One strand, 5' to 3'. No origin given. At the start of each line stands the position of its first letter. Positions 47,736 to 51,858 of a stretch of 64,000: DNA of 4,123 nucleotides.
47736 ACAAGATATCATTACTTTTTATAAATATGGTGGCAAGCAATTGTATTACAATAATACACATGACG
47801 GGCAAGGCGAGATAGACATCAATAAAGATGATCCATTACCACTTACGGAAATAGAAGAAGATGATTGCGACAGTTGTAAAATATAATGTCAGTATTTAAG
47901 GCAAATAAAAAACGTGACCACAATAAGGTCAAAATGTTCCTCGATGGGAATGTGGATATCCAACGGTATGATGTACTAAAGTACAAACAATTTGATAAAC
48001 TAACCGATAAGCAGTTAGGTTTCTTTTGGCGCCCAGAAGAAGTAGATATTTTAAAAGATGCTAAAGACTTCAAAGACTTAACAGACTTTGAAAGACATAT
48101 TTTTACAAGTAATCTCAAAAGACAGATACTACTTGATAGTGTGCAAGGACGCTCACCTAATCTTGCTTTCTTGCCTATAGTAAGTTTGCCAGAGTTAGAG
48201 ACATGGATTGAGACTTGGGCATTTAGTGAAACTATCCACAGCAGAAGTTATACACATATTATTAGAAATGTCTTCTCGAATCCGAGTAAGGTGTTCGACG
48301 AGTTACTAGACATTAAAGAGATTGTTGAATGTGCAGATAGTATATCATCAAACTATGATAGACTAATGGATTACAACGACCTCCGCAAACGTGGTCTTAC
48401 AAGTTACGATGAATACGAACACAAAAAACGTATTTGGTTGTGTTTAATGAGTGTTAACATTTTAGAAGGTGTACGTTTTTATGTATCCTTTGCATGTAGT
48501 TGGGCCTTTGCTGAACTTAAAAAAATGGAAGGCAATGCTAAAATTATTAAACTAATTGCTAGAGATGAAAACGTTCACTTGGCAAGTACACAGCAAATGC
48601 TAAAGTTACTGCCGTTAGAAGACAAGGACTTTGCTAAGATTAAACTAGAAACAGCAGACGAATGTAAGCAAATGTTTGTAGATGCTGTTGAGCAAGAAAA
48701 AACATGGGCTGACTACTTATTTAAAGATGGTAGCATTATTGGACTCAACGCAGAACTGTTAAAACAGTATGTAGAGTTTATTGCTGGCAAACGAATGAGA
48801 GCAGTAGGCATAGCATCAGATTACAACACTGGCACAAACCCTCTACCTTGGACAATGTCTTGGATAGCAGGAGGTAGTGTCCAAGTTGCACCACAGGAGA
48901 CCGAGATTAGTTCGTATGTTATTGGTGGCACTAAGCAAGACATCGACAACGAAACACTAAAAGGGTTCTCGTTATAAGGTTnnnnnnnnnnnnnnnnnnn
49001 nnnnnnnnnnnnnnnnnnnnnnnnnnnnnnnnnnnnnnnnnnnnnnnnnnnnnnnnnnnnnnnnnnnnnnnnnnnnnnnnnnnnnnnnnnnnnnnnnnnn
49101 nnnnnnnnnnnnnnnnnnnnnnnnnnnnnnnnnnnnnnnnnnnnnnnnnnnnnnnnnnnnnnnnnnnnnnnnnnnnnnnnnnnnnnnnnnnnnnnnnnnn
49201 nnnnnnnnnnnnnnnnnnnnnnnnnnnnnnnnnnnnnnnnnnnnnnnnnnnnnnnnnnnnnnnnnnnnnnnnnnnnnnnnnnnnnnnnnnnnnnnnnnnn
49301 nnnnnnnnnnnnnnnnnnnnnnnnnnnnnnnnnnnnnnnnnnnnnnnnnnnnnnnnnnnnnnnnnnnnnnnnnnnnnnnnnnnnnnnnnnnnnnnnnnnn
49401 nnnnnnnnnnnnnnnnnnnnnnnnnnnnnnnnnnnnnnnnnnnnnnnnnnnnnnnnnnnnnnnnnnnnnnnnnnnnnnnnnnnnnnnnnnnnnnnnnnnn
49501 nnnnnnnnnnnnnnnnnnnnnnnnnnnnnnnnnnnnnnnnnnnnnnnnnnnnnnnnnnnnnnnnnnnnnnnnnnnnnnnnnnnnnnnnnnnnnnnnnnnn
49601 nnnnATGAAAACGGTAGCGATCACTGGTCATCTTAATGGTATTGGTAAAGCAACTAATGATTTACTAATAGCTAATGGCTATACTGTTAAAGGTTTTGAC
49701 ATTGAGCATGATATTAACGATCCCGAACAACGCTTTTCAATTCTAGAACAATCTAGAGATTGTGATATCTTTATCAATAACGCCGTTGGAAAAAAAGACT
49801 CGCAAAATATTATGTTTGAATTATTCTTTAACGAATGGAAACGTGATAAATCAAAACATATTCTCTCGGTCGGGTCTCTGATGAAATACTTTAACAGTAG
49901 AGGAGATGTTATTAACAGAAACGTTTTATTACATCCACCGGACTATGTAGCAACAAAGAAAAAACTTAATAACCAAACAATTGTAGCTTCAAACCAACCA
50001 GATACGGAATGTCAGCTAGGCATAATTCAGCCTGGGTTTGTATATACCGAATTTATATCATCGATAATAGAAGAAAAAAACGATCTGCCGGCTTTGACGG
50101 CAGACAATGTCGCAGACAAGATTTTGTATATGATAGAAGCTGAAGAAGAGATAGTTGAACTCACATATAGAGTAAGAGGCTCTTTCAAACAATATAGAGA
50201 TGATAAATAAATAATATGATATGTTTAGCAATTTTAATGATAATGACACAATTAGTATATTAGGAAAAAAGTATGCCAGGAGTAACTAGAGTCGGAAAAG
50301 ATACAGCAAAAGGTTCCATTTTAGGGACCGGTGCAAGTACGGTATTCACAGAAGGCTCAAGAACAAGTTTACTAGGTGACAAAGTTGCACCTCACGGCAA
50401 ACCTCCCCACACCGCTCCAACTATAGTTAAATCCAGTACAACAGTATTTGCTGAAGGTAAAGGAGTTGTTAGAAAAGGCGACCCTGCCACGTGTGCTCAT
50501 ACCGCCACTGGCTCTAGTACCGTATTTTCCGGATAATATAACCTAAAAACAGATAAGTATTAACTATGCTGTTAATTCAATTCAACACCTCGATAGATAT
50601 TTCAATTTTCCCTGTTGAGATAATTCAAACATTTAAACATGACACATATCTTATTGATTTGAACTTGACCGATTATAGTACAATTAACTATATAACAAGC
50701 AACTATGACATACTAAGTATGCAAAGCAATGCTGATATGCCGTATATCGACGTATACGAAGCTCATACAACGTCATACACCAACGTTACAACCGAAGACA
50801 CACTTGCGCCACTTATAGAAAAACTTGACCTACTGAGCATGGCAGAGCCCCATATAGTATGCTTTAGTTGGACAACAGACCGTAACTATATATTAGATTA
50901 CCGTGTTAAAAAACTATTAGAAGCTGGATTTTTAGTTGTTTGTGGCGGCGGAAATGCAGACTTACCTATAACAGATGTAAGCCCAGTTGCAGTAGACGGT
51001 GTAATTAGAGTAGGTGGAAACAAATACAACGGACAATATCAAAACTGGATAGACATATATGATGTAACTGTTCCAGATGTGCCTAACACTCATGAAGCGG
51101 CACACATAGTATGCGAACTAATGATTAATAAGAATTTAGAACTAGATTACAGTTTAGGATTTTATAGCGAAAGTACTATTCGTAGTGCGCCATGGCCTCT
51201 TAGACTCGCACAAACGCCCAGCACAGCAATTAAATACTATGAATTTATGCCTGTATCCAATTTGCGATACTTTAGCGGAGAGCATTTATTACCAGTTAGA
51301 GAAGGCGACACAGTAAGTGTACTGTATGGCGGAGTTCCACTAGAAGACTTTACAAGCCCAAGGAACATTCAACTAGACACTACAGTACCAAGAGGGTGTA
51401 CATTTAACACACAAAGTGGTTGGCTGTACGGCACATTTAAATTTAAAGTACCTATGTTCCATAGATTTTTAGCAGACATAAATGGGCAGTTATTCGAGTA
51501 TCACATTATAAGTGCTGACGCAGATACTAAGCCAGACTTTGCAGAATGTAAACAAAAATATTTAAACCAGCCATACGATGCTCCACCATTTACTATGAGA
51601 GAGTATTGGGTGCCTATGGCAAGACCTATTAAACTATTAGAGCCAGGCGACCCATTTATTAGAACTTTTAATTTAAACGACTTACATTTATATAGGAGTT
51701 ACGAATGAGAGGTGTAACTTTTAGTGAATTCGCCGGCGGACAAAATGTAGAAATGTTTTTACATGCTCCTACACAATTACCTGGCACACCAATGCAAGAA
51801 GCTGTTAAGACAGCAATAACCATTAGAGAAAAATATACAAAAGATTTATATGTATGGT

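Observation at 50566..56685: Translationally coupled, apparently late-expressed lipid-tailoring operon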

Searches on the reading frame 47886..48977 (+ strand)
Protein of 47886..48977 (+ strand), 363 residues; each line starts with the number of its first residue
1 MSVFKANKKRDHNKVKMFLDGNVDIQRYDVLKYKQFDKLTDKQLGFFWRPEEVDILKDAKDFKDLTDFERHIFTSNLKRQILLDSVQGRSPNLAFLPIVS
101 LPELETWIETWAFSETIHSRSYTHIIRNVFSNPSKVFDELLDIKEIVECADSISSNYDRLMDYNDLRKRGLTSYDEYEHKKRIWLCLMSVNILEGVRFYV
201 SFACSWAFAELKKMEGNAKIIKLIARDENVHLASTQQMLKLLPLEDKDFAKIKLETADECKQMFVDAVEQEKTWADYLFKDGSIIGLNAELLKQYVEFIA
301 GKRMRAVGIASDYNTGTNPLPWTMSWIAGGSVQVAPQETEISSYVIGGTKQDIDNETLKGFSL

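Call 11: search_protein_families(library=phrogs, proteins=[window:47886-48977:+], max_evalue=0.001)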
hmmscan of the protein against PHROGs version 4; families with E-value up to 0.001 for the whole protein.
window:47886-48977:+ (363 aa): 5 families
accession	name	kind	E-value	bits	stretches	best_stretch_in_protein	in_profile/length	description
phrog_86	-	DNA, RNA and nucleotide metabolism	8.3e-142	474.4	1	1-362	44-402/504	ribonucleoside diphosphate reductase small subunit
phrog_10582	-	DNA, RNA and nucleotide metabolism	2e-63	215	1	2-203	4-226/255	ribonucleotide reductase class Ia beta subunit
phrog_8368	-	DNA, RNA and nucleotide metabolism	4e-45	154.6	1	214-359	1-150/156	aerobic NDP reductase small subunit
phrog_24856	-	DNA, RNA and nucleotide metabolism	2.8e-08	34.8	1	35-224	16-194/195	ribonucleotide reductase class Ia beta subunit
phrog_9465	-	DNA, RNA and nucleotide metabolism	3.9e-05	25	1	180-230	31-80/81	ribonucleoside diphosphate reductase small subunit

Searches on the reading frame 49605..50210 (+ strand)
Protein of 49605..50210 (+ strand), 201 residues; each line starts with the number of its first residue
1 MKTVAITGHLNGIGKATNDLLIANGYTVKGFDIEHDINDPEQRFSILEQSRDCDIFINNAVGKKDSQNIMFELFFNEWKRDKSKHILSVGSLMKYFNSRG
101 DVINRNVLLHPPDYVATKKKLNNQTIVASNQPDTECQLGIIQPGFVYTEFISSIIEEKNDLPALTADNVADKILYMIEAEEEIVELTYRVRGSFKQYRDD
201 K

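Call 3: search_protein_families(library=pfam, proteins=[window:49605-50210:+], max_evalue=0.1)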
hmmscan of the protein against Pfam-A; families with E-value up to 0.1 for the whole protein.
window:49605-50210:+ (201 aa): 2 families
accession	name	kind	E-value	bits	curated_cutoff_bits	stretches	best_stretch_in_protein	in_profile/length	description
PF00106.31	adh_short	-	0.00037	20.5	26.6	1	2-35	1-34/195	short chain dehydrogenase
PF13793.12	Pribosyltran_N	-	0.059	13.7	25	0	36-95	31-91/117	N-terminal domain of ribose phosphate pyrophosphokinase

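Call 6: search_protein_families(library=phrogs, proteins=[window:49605-50210:+], max_evalue=0.01)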
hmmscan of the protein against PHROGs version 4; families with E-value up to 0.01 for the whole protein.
window:49605-50210:+ (201 aa): 1 family
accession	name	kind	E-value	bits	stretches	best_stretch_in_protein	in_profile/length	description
phrog_3142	-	moron, auxiliary metabolic gene and host takeover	2.3e-06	27.3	1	1-37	287-323/596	FabG-like 3-oxoacyl-(acyl-carrier-protein) reductase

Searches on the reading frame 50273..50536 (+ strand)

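Call 3: search_protein_families(library=pfam, proteins=[window:50273-50536:+], max_evalue=0.1)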
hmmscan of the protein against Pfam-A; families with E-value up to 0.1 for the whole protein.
window:50273-50536:+ (87 aa): 1 family
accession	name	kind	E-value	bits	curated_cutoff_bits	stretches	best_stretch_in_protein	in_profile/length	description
PF05488.18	PAAR_motif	-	7.1e-10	39.4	27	1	42-85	2-49/70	PAAR motif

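Call 6: search_protein_families(library=phrogs, proteins=[window:50273-50536:+], max_evalue=0.01)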
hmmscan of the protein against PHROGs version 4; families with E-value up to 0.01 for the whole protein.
window:50273-50536:+ (87 aa): 2 families
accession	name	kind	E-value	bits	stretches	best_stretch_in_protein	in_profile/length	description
phrog_281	-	moron, auxiliary metabolic gene and host takeover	1.3e-18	68.3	1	10-87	38-120/169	PAAR motif of membran proteins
phrog_5348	-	unknown function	0.0012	19.7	0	50-77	17-44/181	-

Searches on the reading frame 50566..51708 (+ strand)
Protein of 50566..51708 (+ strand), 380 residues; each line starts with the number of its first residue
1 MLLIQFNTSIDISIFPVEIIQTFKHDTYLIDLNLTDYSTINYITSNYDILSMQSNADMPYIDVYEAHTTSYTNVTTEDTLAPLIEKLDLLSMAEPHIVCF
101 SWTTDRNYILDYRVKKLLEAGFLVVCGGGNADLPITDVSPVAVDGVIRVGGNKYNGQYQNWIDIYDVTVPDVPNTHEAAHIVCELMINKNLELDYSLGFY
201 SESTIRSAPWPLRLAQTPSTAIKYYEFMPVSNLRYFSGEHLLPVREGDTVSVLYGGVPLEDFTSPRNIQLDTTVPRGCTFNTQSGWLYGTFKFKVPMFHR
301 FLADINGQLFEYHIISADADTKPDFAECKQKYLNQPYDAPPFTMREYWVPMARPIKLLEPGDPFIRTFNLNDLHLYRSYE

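Call 3: search_protein_families(library=pfam, proteins=[window:50566-51708:+], max_evalue=0.1)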
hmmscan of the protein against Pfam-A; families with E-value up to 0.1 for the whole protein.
window:50566-51708:+ (380 aa): 0 families

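Call 6: search_protein_families(library=phrogs, proteins=[window:50566-51708:+], max_evalue=0.01)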
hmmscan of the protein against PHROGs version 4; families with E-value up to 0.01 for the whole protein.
window:50566-51708:+ (380 aa): 1 family
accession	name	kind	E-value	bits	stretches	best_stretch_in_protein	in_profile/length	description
phrog_3677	-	other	0.00032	19.6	1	81-156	677-757/1125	protease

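Call 17: search_protein_families(library=ncbifam, proteins=[window:50566-51708:+], max_evalue=0.1)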
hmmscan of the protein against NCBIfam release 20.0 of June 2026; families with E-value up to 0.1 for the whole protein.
window:50566-51708:+ (380 aa): 0 families

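Call 19: search_solved_structures(query=window:50566-51708:+, max_evalue=5, show_alignments=1)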
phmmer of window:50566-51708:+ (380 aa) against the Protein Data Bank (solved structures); distinct sequences matched with E-value up to 5: 1.
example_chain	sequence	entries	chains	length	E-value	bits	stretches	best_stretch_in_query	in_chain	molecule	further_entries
5ikl_B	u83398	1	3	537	0.4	12.9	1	304-372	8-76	Geranyl-CoA carboxylase, beta-subunit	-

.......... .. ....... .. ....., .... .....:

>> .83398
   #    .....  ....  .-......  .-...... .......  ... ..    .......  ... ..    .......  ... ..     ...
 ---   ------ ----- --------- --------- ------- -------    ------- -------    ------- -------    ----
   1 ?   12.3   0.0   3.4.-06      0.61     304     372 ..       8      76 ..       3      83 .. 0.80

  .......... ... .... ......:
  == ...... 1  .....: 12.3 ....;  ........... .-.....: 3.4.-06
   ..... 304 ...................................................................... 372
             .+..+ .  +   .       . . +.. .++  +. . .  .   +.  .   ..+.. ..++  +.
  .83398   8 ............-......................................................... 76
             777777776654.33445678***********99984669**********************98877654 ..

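Call 61: search_solved_structures(query=A4, max_evalue=10, show_alignments=2)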
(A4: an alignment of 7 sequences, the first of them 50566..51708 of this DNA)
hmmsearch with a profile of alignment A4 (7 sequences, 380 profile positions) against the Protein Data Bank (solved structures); distinct sequences matched with E-value up to 10: 13.
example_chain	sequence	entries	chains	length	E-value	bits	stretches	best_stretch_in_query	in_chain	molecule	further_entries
8c4z_B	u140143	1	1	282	0.0092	18.2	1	83-172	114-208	Extracellular serine proteinase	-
7w2a_A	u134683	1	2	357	0.058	15.6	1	112-161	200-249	Peptidase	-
7y6m_C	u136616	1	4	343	0.46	12.7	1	83-152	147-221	Intracellular serine protease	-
2b6n_A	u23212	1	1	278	0.48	12.6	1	111-168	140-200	proteinase K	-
9gzg_A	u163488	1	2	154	0.53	12.5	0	152-203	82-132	Engineered CTPR protein with glutamic acids for conductivity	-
1s2n_A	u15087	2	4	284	0.92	11.6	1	107-170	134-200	extracellular subtilisin-like serine proteinase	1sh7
7bvy_A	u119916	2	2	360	0.95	11.6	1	119-182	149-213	Cell shape determining protein MreB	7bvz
5wsl_A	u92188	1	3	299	1.1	11.4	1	109-170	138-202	keratinase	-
4dzt_A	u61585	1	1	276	1.3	11.2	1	109-167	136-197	Aqualysin-1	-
9i67_A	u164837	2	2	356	2.6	10.2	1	114-157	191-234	Alkaline serine protease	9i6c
9g8v_A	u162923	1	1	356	2.6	10.2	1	114-157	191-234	Alkaline serine protease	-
9grg_A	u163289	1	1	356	2.6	10.2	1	114-157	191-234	Alkaline serine protease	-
9goi_A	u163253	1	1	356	2.6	10.2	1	114-157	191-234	Alkaline serine protease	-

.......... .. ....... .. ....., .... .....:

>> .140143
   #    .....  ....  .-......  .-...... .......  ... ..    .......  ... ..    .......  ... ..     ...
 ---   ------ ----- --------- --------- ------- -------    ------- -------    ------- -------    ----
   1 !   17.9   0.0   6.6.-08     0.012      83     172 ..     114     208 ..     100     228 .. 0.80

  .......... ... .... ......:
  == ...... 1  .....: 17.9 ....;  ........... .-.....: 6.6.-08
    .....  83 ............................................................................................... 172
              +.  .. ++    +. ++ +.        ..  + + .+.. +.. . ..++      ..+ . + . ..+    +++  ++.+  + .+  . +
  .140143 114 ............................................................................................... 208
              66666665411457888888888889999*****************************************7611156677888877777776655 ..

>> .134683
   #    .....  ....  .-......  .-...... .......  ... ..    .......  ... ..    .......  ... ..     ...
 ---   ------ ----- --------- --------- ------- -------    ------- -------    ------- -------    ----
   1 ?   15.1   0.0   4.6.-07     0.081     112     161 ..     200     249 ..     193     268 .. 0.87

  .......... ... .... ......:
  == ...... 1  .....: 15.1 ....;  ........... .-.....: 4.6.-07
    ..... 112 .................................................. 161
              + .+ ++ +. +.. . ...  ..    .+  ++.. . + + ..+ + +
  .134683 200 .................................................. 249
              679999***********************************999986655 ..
